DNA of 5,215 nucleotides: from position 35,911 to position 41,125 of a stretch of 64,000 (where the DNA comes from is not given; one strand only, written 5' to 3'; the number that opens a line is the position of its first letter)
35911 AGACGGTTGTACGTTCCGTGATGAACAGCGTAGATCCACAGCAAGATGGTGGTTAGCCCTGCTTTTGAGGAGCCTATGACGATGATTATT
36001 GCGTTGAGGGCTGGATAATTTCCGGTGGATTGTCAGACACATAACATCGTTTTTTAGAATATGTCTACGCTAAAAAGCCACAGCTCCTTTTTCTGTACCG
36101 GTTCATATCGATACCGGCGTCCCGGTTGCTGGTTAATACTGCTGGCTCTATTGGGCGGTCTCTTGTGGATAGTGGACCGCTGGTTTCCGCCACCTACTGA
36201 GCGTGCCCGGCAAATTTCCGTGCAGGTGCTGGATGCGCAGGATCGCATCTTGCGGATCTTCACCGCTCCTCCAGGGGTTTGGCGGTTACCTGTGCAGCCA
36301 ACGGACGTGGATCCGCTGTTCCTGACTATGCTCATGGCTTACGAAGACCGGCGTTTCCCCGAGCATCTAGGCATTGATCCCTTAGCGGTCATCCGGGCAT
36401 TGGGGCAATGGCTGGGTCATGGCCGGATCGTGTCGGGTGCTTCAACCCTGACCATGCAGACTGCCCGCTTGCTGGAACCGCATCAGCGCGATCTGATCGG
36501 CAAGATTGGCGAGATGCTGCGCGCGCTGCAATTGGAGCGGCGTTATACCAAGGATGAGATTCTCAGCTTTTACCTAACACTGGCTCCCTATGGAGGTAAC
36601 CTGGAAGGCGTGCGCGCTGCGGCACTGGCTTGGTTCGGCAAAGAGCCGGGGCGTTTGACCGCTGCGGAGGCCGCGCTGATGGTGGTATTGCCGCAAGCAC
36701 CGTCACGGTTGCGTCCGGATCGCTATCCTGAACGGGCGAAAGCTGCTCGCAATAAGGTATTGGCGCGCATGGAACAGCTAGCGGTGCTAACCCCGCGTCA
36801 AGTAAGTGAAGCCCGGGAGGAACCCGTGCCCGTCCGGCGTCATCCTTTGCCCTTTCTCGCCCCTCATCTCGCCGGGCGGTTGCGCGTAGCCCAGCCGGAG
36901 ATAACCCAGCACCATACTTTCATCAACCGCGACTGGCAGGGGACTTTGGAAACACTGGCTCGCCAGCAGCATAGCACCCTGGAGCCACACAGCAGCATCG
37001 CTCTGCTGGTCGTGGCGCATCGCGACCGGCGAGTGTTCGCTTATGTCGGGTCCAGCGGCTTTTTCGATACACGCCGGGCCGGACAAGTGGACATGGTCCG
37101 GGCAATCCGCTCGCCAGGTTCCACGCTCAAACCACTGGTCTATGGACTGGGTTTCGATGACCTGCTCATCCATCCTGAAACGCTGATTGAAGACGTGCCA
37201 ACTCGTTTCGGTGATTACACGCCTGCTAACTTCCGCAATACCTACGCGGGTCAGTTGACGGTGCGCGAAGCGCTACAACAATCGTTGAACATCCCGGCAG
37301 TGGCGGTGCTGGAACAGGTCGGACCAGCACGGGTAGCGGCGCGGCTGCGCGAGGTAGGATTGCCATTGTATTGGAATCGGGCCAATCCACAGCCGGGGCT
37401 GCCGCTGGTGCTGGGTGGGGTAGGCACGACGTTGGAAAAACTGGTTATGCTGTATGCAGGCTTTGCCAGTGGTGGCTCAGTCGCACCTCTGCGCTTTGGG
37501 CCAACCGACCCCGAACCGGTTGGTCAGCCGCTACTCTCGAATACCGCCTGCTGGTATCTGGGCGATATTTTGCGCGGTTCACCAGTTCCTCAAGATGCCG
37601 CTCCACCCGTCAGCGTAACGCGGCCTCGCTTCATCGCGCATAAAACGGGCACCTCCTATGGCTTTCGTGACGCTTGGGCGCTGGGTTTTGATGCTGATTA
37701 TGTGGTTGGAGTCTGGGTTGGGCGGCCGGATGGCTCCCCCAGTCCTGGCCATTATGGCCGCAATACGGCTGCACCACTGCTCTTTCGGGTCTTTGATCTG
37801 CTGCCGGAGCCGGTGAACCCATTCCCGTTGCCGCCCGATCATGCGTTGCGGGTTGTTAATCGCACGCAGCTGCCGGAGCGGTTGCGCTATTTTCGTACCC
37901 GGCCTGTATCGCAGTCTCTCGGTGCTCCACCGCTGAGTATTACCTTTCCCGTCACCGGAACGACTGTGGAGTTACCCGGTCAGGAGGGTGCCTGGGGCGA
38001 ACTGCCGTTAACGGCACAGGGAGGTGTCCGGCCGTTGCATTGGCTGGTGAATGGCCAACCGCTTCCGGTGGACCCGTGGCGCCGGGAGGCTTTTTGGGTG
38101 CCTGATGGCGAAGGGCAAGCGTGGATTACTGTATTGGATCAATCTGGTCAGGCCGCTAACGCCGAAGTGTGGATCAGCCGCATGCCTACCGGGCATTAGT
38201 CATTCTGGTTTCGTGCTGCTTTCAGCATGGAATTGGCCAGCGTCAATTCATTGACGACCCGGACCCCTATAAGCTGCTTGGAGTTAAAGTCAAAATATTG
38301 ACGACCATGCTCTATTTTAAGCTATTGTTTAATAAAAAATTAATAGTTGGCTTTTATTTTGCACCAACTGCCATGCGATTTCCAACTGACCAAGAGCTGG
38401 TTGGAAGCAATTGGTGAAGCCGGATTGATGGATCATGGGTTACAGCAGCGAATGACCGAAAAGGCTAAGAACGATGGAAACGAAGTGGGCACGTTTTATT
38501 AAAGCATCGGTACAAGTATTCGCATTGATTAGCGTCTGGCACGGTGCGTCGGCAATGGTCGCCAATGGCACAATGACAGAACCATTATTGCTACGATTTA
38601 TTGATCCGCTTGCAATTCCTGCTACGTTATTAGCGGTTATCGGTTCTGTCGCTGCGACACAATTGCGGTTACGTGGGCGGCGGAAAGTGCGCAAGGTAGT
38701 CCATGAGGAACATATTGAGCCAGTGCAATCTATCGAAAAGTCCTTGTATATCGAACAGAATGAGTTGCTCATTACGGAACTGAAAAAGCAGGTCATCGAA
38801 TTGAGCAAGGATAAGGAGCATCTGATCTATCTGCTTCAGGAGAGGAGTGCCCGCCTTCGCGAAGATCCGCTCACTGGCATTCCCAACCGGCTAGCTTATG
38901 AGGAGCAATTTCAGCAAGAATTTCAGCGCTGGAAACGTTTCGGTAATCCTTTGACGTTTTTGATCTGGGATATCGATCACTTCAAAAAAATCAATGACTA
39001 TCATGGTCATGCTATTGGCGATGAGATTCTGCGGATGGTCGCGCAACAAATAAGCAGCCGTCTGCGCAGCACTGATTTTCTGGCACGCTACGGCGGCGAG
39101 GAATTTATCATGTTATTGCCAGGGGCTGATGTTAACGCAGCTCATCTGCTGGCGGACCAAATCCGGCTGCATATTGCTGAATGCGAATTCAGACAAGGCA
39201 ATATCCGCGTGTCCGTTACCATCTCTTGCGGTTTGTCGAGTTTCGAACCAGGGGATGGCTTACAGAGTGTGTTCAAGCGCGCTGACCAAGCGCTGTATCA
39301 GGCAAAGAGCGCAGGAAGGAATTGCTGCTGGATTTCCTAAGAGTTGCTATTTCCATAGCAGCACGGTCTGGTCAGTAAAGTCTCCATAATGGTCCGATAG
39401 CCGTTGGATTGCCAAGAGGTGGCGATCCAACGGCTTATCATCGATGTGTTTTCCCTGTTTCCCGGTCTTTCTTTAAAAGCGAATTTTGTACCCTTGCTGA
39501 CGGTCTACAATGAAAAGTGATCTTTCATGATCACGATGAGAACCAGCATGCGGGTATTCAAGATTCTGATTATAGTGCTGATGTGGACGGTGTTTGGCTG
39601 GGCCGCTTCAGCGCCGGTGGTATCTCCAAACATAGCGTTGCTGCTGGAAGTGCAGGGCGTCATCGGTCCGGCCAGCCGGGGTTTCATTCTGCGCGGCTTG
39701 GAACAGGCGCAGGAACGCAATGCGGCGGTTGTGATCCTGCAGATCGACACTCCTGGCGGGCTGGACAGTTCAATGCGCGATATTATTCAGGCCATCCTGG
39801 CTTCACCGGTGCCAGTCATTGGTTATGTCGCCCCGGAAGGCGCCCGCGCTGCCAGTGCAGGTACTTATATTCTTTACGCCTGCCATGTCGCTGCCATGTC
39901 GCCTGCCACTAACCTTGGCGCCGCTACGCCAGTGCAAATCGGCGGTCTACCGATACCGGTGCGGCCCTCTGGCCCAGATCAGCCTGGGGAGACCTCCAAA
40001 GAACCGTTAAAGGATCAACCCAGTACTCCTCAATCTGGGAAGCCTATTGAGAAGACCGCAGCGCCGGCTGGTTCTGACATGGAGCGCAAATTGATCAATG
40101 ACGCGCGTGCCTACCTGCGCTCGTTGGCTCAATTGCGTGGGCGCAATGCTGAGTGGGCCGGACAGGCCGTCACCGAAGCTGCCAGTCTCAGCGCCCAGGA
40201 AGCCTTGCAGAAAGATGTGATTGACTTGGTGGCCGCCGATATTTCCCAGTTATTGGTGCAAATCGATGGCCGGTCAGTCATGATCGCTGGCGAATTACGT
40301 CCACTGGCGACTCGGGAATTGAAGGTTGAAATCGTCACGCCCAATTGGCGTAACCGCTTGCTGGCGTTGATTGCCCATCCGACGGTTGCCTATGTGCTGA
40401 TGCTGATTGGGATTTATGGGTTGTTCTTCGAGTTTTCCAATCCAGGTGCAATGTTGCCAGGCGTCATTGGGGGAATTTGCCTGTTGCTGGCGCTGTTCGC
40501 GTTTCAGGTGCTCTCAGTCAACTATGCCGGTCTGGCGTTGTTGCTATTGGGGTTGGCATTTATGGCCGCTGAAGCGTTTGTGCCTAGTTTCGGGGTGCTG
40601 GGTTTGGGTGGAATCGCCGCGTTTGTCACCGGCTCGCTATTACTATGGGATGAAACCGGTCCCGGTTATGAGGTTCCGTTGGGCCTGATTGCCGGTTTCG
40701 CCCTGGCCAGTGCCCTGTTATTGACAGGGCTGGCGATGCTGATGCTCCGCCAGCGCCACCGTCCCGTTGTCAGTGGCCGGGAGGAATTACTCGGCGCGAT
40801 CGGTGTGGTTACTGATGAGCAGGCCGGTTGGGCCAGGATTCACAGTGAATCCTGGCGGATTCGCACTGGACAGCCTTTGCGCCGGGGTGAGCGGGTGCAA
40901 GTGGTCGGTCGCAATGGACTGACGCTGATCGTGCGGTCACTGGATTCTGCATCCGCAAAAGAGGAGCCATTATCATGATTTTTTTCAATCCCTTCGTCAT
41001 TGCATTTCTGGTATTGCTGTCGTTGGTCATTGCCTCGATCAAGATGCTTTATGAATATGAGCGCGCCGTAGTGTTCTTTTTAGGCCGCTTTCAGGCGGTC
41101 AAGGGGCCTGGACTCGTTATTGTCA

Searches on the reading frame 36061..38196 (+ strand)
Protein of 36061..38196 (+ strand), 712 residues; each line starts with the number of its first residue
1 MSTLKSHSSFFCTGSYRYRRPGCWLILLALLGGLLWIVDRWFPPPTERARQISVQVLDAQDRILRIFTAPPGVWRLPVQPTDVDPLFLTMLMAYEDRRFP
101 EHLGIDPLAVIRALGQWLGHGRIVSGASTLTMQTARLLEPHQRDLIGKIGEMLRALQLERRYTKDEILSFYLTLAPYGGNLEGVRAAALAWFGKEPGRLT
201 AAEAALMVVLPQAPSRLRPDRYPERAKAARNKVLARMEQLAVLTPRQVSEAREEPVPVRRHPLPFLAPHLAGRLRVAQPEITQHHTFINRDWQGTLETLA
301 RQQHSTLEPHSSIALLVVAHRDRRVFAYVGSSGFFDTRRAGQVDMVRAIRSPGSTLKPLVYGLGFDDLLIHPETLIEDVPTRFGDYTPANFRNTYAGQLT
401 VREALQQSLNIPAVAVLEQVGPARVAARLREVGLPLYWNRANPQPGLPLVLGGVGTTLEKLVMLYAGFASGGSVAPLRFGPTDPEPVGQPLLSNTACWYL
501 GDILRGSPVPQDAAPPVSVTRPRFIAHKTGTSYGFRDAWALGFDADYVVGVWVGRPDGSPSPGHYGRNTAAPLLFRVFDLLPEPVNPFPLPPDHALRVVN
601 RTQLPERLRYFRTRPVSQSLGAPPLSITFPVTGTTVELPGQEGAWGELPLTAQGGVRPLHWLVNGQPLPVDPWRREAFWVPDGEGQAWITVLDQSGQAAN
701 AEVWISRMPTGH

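Call 67: search_protein_families(library=pfam, proteins=[window:36061-38196:+], max_evalue=0.00001)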
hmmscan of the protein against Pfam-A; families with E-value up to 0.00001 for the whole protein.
window:36061-38196:+ (712 aa): 3 families
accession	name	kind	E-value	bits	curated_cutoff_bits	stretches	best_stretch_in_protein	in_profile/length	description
PF00912.28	Transgly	-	1.2e-47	162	27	1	74-237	13-177/178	Transglycosylase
PF06832.18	BiPBP_C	-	4.9e-17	62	26.8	1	617-700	4-87/90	Penicillin-Binding Protein C-terminus Family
PF00905.27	Transpeptidase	-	2.1e-11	44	22.1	1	316-536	4-246/299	Penicillin binding protein transpeptidase domain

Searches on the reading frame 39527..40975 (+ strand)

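Call 67: search_protein_families(library=pfam, proteins=[window:39527-40975:+], max_evalue=0.00001)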
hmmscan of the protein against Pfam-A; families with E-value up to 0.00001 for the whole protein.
window:39527-40975:+ (483 aa): 3 families
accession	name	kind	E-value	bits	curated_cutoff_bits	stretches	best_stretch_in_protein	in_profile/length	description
PF24961.1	NfeD_membrane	-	1e-27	96.9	26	1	286-400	1-114/119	NfeD integral membrane domain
PF25145.1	NfeD1b_N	-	3e-14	53.5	40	1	50-137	15-99/189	NfeD1b, N-terminal domain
PF01957.25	NfeD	-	3.2e-13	50.1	29.1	1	419-470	2-56/57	NfeD-like C-terminal, partner-binding domain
